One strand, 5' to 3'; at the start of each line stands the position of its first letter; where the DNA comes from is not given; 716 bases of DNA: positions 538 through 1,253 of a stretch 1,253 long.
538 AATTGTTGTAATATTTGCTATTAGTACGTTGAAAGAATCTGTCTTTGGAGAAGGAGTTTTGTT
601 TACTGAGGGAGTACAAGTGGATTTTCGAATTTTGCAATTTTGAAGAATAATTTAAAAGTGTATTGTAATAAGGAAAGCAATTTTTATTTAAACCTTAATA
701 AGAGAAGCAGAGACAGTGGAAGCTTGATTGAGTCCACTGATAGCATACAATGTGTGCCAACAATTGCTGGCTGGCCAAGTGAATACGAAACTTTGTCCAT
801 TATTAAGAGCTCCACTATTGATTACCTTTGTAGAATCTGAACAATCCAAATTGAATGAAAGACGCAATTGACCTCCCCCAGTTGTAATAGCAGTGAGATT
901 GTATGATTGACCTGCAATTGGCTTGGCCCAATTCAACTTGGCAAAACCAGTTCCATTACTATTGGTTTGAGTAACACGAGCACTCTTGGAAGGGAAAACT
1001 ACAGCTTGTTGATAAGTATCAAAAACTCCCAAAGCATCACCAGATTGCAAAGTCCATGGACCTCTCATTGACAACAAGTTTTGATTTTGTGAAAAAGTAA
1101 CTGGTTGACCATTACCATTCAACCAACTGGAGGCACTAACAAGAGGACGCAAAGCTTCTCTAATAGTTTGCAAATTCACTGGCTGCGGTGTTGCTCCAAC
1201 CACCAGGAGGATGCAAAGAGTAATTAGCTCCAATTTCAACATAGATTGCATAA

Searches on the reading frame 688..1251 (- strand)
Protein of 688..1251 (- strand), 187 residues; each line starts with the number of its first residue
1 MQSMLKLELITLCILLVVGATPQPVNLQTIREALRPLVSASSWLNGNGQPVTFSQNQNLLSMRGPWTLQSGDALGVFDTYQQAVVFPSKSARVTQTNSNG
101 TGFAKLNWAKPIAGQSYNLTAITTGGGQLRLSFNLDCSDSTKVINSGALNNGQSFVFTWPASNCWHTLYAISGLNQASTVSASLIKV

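Call 3: search_protein_families(library=pfam, proteins=[window:688-1251:-], max_evalue=10)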
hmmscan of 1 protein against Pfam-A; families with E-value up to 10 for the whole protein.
window:688-1251:- (187 aa): 0 families

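Call 4: search_solved_structures(query=window:688-1251:-, max_evalue=10)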
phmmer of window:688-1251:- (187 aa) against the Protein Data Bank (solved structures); distinct sequences matched with E-value up to 10: 2.
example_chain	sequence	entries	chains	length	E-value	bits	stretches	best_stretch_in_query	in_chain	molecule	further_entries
2hbo_A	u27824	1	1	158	0.38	13.7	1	95-137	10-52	Hypothetical protein (np_422103.1)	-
7p3u_A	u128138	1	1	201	0.62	13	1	109-146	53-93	Endoglucanase, putative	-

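Call 6: find_homologous_proteins(query=window:688-1251:-, max_evalue=0.001)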
Query window:688-1251:- (187 aa): 3 proteins with E <= 0.001 among 126 candidates.
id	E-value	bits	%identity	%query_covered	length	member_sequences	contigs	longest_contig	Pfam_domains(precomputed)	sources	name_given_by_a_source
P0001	1.6e-117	407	100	100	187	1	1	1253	-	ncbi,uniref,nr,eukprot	ncbi:predicted protein [Naegleria gruberi]|uniref:Predicted protein n=1 Tax=Naegleria gruberi TaxID=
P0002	4.6e-42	162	51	86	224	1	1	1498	-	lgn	-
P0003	3.6e-31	126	45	87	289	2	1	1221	-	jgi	jgi:hypothetical protein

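Call 9: search_protein_families(library=pfam, proteins=[P0002, P0003], max_evalue=10)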
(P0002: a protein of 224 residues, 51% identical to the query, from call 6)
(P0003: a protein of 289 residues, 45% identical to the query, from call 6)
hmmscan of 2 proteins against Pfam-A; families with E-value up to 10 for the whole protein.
P0002 (224 aa): 0 families

P0003 (289 aa): 2 families
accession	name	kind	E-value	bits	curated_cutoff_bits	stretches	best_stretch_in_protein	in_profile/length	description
PF03743.19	TrbI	-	0.026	14.8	35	1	32-112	114-176/188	Bacterial conjugation TrbI-like protein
PF02486.25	Rep_trans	-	0.15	12.1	29.6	1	180-230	142-191/201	Replication initiation factor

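Call 10: find_encoding_contigs(protein=P0003, flank=10000)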
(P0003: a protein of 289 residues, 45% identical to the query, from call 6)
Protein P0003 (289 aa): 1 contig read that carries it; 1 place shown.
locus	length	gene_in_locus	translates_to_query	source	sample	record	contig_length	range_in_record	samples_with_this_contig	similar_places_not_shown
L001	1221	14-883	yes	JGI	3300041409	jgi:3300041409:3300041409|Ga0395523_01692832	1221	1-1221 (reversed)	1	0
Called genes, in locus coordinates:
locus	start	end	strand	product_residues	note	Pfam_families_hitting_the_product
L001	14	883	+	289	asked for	-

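Call 11: find_encoding_contigs(protein=P0002, flank=10000)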
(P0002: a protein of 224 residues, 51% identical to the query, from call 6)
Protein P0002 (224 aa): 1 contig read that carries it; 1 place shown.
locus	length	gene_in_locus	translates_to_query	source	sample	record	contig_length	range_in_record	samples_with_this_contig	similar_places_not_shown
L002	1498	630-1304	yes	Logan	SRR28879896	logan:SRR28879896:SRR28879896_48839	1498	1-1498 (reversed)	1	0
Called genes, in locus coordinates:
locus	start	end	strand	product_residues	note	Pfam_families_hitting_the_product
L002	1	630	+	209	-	?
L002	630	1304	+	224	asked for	-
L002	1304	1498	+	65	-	?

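Call 21: search_protein_representatives(protein=window:688-1251:-)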
Query: 187 residues. Proteins with E-value up to 0.001 (for the whole library): 122; up to 1e-10: 69; up to 1e-30: 3. The best 122 are listed.
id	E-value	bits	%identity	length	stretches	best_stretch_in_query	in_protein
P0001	5.1e-118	407.4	100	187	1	1-187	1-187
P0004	2.1e-49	183.9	54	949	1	26-186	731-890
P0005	1.5e-32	129.1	44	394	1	26-186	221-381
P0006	2.4e-30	121.9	43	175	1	26-184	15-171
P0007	4.2e-30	121.1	43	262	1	26-185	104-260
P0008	1.4e-29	119.4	44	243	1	27-183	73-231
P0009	1.5e-29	119.3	42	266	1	27-186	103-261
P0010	3.3e-29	118.2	44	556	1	26-184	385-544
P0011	4.4e-29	117.8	41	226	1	27-182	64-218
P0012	9.3e-28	113.4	47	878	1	27-185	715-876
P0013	3.4e-27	111.6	41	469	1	25-184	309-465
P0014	5.0e-27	111.1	45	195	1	27-185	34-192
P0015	3.5e-26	108.3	45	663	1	28-185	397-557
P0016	2.9e-25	105.3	46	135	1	55-186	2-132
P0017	3.1e-25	105.2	44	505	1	27-186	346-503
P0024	6.3e-22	94.5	54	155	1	96-187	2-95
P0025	1.2e-21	93.5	41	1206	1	25-187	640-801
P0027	5.4e-21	91.4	38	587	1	27-186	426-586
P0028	6.1e-21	91.3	37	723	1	26-185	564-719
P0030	2.8e-20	89.1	38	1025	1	27-186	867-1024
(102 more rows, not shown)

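Call 22: search_protein_families(library=pfam, proteins=[P0004, P0005, P0010, P0012, P0013, P0017, P0025, P0030, P0028, P0015], max_evalue=0.01)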
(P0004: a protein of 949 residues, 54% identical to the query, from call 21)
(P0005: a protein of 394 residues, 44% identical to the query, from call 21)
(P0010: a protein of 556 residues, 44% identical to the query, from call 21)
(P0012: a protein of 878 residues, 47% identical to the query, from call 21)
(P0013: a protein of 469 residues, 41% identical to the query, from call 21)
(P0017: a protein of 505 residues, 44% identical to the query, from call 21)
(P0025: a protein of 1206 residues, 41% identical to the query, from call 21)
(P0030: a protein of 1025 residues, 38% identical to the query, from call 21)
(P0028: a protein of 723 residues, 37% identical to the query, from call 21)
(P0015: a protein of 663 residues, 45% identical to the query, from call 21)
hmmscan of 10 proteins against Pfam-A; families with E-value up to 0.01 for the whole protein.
P0004 (949 aa): 0 families

P0005 (394 aa): 0 families

P0010 (556 aa): 0 families

P0012 (878 aa): 1 family
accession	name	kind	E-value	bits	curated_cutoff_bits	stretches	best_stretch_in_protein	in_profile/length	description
PF13472.12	Lipase_GDSL_2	-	0.00052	21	32.9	1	240-423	2-177/178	GDSL-like Lipase/Acylhydrolase family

P0013 (469 aa): 0 families

P0017 (505 aa): 0 families

P0025 (1206 aa): 0 families

P0030 (1025 aa): 2 families
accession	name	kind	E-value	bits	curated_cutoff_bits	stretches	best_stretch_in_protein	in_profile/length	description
PF13927.12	Ig_3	-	7.3e-05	23.6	30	1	499-568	1-78/78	Immunoglobulin domain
PF07679.22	I-set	-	0.0016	18.9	23.7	1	500-581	1-89/90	Immunoglobulin I-set domain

P0028 (723 aa): 4 families
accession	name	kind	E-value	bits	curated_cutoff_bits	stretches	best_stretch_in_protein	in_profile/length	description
PF13927.12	Ig_3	-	1.4e-12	48.4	30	2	201-261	2-57/78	Immunoglobulin domain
PF07679.22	I-set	-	1.9e-10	41.1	23.7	2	61-143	1-90/90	Immunoglobulin I-set domain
PF13895.12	Ig_2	-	0.00027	21.6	27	0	71-143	10-79/79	Immunoglobulin domain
PF07686.23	V-set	-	0.0029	18.2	26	0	66-108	2-46/109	Immunoglobulin V-set domain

P0015 (663 aa): 0 families

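Call 24: list_cluster_members(proteins=[P0004, P0005, P0010, P0013, P0017, P0012, P0025, P0030, P0028, P0015])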
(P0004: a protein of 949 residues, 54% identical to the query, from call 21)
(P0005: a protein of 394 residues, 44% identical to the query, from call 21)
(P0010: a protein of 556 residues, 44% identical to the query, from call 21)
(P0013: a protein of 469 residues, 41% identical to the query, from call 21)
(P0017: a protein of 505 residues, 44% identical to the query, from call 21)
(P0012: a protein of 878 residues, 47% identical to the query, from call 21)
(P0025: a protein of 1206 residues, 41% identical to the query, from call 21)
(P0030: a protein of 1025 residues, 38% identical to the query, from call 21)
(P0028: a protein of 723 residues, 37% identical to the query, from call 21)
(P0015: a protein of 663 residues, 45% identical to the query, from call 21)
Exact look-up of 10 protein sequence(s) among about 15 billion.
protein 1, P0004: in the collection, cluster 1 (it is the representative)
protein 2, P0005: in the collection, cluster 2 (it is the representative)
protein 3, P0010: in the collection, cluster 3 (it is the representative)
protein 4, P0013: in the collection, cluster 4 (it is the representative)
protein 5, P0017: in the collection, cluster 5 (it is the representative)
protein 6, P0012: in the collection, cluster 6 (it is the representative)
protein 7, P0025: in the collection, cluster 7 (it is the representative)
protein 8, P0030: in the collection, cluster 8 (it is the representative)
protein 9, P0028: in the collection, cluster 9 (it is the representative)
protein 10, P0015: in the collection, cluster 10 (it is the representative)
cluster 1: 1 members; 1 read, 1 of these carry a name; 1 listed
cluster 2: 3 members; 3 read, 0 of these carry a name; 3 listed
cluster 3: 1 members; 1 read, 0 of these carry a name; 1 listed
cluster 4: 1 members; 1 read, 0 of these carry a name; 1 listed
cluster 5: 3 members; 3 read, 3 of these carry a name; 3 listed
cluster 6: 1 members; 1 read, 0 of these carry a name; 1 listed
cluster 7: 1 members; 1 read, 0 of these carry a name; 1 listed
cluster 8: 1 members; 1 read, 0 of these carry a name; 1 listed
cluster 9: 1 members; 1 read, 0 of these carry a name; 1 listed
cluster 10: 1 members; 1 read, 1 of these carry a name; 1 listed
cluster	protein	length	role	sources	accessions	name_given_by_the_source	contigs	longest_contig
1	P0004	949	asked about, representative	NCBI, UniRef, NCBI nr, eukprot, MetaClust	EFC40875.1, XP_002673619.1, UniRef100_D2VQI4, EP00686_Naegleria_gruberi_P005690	predicted protein [Naegleria gruberi] | Predicted protein n=1 Tax=Naegleria gruberi TaxID=5762 RepID=D2VQI4_NAEGR | uncharacterized protein NAEGRDRAFT_71236 [Naegleria gruberi]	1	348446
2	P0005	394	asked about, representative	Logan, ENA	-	-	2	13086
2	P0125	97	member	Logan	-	-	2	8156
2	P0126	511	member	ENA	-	-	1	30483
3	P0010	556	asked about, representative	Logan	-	-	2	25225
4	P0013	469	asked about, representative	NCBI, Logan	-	-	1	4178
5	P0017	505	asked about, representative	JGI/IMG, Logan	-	hypothetical protein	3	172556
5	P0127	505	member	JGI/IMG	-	hypothetical protein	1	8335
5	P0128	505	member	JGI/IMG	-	hypothetical protein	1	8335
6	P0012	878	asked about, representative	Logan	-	-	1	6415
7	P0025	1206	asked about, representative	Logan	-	-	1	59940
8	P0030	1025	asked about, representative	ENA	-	-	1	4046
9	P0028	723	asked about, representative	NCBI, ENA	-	-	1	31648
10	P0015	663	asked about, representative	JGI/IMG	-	hypothetical protein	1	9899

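Call 29: search_solved_structures(query=A2, max_evalue=1)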
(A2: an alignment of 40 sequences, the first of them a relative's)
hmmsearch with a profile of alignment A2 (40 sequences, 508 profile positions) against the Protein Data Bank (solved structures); distinct sequences matched with E-value up to 1: 4.
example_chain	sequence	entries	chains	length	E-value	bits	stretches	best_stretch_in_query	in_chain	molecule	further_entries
4krt_A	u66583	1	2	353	0.011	17.7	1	337-478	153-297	Autolytic lysozyme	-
8j07_m1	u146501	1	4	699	0.026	16.5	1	65-134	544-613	Dynein axonemal intermediate chain 1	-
6g6q_A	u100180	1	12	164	0.12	14.3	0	63-130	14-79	Ika4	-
5ooy_A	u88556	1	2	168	0.31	13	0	263-291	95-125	DARPin VHAH-1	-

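Call 30: search_protein_families(library=ncbifam, proteins=[P0001, P0004, P0017, P0010, P0013, P0027, P0126], max_evalue=0.1)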
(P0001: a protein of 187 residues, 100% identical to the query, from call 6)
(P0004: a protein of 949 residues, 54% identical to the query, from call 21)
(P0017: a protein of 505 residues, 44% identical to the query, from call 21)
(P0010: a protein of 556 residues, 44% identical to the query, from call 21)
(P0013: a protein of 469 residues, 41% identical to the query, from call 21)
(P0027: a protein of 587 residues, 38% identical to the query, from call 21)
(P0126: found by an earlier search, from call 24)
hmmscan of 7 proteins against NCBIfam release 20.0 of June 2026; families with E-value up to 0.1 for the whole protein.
P0001 (187 aa): 0 families

P0004 (949 aa): 0 families

P0017 (505 aa): 0 families

P0010 (556 aa): 1 family
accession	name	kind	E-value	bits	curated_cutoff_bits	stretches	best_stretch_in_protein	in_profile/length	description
NF058595.1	invert_tail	domain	0.027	14.8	37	0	9-37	54-82/113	lipo-invert putative C-terminal anchoring domain-containing protein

P0013 (469 aa): 0 families

P0027 (587 aa): 0 families

P0126 (511 aa): 0 families

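Call 31: find_homologous_proteins(query=A2, max_evalue=0.00001)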
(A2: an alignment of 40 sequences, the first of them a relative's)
Query A2 (40 sequences) (187 aa, profile of the alignment): 239 proteins with E <= 0.00001 among 8000 candidates; the best 120 are listed.
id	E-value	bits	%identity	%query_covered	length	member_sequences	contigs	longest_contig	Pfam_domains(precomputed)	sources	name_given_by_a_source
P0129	1.0e-209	716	45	86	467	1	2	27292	-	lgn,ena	-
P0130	1.9e-209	715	52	86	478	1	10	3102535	-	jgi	jgi:hypothetical protein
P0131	2.4e-209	714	49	86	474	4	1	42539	-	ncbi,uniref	ncbi:Atrophin-1 multi-domain protein [Herminiimonas fonticola]|uniref:Atrophin-1 multi-domain protei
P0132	3.1e-209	714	51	87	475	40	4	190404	-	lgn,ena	-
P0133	4.2e-209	714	48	86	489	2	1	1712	-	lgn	-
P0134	5.8e-208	710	46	86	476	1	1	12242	-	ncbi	-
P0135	9.3e-208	709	42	86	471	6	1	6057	-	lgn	-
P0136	9.9e-208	709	49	86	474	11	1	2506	-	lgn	-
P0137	2.4e-207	708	43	86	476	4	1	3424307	-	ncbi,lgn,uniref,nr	ncbi:hypothetical protein; putative exported protein [Herminiimonas arsenicoxydans]|uniref:Atrophin-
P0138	2.4e-207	708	46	86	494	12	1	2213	-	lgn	-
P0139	4.1e-207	707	45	86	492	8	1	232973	-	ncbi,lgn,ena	-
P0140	4.9e-207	707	50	86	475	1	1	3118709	-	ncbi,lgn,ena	-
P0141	5.3e-207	707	48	86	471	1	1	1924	-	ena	-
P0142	1.6e-206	705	40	86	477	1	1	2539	-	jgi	jgi:hypothetical protein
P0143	2.8e-206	704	45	85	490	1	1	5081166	-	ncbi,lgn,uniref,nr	ncbi:hypothetical protein [Azoarcus sp. KH32C]|uniref:hypothetical protein n=1 Tax=Azoarcus sp. KH32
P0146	1.9e-205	702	63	87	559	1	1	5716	-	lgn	-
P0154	3.2e-204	698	99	87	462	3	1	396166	-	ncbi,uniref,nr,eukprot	ncbi:predicted protein [Naegleria gruberi]|uniref:Predicted protein n=1 Tax=Naegleria gruberi TaxID=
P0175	2.6e-200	685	53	87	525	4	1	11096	-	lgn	-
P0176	3.7e-200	684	51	87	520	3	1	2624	-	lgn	-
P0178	5.6e-200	684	44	87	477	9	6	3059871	-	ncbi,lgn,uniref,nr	ncbi:hypothetical protein [Methylotenera versatilis]|uniref:Atrophin-1 multi-domain protein n=1 Tax=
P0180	1.6e-199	682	45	87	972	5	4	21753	PF04932.21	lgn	-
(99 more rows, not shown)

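Call 33: find_encoding_contigs(protein=P0154, flank=6000)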
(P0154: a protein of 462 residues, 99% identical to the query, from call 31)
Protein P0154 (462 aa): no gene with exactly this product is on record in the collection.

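Call 39: find_encoding_contigs(protein=P0137, flank=10000, max_places=2)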
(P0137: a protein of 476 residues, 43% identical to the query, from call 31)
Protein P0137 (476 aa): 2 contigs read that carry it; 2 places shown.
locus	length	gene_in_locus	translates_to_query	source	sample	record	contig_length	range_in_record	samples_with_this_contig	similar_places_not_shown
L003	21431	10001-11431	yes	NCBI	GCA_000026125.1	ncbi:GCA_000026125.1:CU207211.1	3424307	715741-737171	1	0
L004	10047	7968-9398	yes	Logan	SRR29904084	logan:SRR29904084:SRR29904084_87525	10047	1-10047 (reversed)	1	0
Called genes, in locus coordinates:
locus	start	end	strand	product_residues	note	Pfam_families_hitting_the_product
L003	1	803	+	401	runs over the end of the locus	PF10082:BBP2_2 (weak)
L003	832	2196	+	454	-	PF13727:CoA_binding_3, PF02397:Bac_transf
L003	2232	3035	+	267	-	PF02563:Poly_export, PF10531:SLBB (weak), PF22461:SLBB_2, PF10531:SLBB, PF22461:SLBB_2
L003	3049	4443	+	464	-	PF02706:Wzz, PF13807:GNVR (weak)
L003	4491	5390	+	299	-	PF01656:CbiA (weak), PF06564:CBP_BcsQ (faint), PF09140:MipZ (faint), PF10609:ParA, PF13614:AAA_31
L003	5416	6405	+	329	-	PF04230:PS_pyruv_trans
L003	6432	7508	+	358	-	PF00535:Glycos_transf_2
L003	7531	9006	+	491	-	PF04932:Wzy_C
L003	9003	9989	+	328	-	PF01757:Acyl_transf_3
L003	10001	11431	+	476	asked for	-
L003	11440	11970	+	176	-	PF14602:Hexapep_2 (faint), PF00132:Hexapep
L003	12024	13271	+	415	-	PF13439:Glyco_transf_4 (weak), PF20706:GT4-conflict, PF00534:Glycos_transf_1, PF13692:Glyco_trans_1_4, PF13524:Glyco_trans_1_2 (weak)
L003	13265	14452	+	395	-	PF00535:Glycos_transf_2, PF13641:Glyco_tranf_2_3, PF13632:Glyco_trans_2_3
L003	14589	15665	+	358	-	PF03808:Glyco_tran_WecG, PF01740:STAS (weak), PF13466:STAS_2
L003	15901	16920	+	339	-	PF00106:adh_short, PF01073:3Beta_HSD, PF01370:Epimerase, PF02719:Polysacc_synt_2, PF04321:RmlD_sub_bind, PF08659:KR (weak), PF16363:GDP_Man_Dehyd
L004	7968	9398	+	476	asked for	-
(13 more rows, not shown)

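Call 40: find_encoding_contigs(protein=P0178, flank=10000, max_places=2)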
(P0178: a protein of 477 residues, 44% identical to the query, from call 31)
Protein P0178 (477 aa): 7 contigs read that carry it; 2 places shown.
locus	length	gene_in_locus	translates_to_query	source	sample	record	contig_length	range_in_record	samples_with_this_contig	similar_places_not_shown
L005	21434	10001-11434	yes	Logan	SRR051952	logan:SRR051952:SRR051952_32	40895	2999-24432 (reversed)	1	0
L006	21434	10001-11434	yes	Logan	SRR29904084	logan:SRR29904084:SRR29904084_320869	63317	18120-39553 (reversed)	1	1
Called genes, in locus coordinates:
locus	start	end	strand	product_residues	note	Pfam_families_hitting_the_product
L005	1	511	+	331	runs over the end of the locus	PF00535:Glycos_transf_2, PF10111:Glyco_tranf_2_2, PF13506:Glyco_transf_21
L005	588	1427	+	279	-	PF00793:DAHP_synth_1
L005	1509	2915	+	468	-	PF04932:Wzy_C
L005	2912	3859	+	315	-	PF01073:3Beta_HSD, PF01370:Epimerase, PF04321:RmlD_sub_bind (weak), PF05368:NmrA (faint), PF07993:NAD_binding_4 (faint), PF13460:NAD_binding_10, PF16363:GDP_Man_Dehyd (weak)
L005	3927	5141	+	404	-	PF20706:GT4-conflict, PF00534:Glycos_transf_1, PF13692:Glyco_trans_1_4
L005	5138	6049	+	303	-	PF00890:FAD_binding_2 (faint), PF01266:DAO (faint), PF07992:Pyr_redox_2 (weak), PF12831:FAD_oxidored (faint)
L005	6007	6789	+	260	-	PF05199:GMC_oxred_C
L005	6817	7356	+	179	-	PF01757:Acyl_transf_3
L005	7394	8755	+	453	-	PF19040:SGNH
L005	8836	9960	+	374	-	PF01757:Acyl_transf_3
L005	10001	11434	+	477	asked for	-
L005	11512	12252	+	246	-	PF03808:Glyco_tran_WecG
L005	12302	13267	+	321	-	PF01073:3Beta_HSD, PF01370:Epimerase, PF02719:Polysacc_synt_2, PF04321:RmlD_sub_bind, PF05368:NmrA (faint), PF07993:NAD_binding_4 (faint), PF13460:NAD_binding_10 (weak), PF16363:GDP_Man_Dehyd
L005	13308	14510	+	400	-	PF00535:Glycos_transf_2, PF13641:Glyco_tranf_2_3, PF13632:Glyco_trans_2_3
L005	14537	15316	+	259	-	PF03808:Glyco_tran_WecG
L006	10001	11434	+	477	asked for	-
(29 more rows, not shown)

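Call 41: find_encoding_contigs(protein=P0143, flank=10000, max_places=2)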
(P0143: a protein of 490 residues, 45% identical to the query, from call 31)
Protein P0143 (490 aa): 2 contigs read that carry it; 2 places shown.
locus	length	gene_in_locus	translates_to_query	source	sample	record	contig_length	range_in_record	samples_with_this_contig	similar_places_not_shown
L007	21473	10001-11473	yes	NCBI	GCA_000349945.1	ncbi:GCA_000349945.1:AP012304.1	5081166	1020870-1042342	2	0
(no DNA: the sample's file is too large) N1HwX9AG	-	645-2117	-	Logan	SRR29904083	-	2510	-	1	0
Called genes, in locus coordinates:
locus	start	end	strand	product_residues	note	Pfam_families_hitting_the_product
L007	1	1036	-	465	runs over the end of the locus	PF13727:CoA_binding_3, PF02397:Bac_transf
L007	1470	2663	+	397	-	PF10082:BBP2_2 (weak)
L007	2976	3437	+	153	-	-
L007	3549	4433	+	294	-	PF13145:Rotamase_2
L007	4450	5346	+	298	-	PF02563:Poly_export, PF22461:SLBB_2, PF10531:SLBB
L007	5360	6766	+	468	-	PF02706:Wzz, PF13807:GNVR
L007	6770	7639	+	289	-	PF10609:ParA, PF01656:CbiA (weak)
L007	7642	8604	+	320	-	PF00535:Glycos_transf_2, PF10111:Glyco_tranf_2_2, PF13641:Glyco_tranf_2_3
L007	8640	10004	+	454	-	PF04932:Wzy_C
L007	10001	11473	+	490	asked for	-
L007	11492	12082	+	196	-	PF00132:Hexapep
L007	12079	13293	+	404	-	PF13439:Glyco_transf_4 (weak), PF20706:GT4-conflict, PF00534:Glycos_transf_1, PF13692:Glyco_trans_1_4, PF13524:Glyco_trans_1_2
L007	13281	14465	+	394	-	PF00535:Glycos_transf_2, PF13641:Glyco_tranf_2_3, PF13632:Glyco_trans_2_3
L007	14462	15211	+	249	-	PF03808:Glyco_tran_WecG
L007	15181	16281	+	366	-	PF25182:NonGDSL, PF00657:Lipase_GDSL (weak), PF13472:Lipase_GDSL_2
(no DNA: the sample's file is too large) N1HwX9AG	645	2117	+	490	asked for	-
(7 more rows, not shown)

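Call 46: predict_structure(alignment_id=A3)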
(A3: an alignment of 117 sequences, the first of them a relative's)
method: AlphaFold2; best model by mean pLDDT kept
length: 462 residues; sequences in the alignment: 117
mean_pLDDT: 92.8   pTM: 0.90
mean pLDDT of the five models: 92.8, 91.8, 91.5, 91.3, 91.2
residues with pLDDT >= 90: 377; 70-90: 59; 50-70: 24; < 50: 2
segments of 3 or more residues with pLDDT < 50: none
pLDDT, mean of each block of 10 residues (from residue 1): 58 63 95 97 98 97 94 98 95 91 97 87 97 94 94 92 66 85 97 97 94 89 93 97 98 98 96 96 95 94 98 98 95 92 97 95 98 84 92 98 97 92 98 94 97 98 96
secondary structure, 60 per line:
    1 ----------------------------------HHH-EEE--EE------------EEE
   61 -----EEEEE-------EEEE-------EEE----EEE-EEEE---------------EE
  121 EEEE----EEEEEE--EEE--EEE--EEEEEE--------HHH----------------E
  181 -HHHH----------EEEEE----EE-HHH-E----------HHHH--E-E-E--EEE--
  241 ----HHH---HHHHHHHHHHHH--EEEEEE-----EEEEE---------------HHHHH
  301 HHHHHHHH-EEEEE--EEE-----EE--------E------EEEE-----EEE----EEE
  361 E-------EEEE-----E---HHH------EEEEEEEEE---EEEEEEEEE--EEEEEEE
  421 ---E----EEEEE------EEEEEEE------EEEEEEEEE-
elements in order: E39-41 E58-60 E66-70 E78-81 E89-91 E96-98 E100-103 E119-124 E129-134 E137-139 E142-144 E147-152 H182-185 E196-200 H223-226 E236-238 H251-262 E265-270 E276-280 H296-308 E310-314 E317-319 E342-345 E351-353 E358-361 E369-372 E391-399 E403-411 E414-420 E429-433 E440-446 E453-461
